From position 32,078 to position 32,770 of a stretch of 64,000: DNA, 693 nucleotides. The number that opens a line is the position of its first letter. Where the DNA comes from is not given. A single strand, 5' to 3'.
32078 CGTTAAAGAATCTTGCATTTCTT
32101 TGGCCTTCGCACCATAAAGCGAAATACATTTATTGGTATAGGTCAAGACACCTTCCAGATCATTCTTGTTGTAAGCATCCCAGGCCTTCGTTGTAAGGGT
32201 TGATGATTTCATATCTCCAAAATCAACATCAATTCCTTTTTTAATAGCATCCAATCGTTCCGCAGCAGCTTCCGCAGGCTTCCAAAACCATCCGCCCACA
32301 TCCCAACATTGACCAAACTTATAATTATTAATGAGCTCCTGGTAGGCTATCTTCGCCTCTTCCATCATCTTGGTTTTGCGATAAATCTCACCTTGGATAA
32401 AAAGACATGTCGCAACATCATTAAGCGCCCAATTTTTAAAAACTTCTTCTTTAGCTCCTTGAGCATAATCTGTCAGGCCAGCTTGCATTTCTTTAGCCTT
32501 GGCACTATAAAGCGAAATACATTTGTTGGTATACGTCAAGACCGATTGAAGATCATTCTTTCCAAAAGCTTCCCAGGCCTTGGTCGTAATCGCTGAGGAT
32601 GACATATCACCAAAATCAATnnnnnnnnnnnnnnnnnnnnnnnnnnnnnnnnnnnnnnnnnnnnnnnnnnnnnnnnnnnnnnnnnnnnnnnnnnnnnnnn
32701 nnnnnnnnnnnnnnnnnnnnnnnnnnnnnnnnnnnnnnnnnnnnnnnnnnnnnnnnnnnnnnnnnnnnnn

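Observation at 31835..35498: Unrecognised ~135-aa module: three copies in a secreted protein and one copy at the N-terminus of the adjacent GH-A glycosidase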

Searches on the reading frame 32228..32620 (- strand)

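Call 79: search_protein_families(library=pfam, proteins=[window:32228-32620:-], max_evalue=0.1)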
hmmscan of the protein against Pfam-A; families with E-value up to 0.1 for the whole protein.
seq(131 aa): 5 families
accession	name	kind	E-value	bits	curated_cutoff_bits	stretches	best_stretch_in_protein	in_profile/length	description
PF13174.12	TPR_6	-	7.1e-05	23.6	26.3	1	72-100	2-30/33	Tetratricopeptide repeat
PF07719.23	TPR_2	-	0.0018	18.7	27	1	70-98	1-29/34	Tetratricopeptide repeat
PF13181.12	TPR_8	-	0.0027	18.2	25.7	1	72-97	3-28/34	Tetratricopeptide repeat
PF17021.10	Mei5_like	-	0.077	13.5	32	0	71-96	46-71/118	Putative double-strand recombination repair-like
PF20423.3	AceK_regulatory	-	0.086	12.4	25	0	9-59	16-66/302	Isocitrate dehydrogenase kinase/phosphatase (AceK), regulatory domain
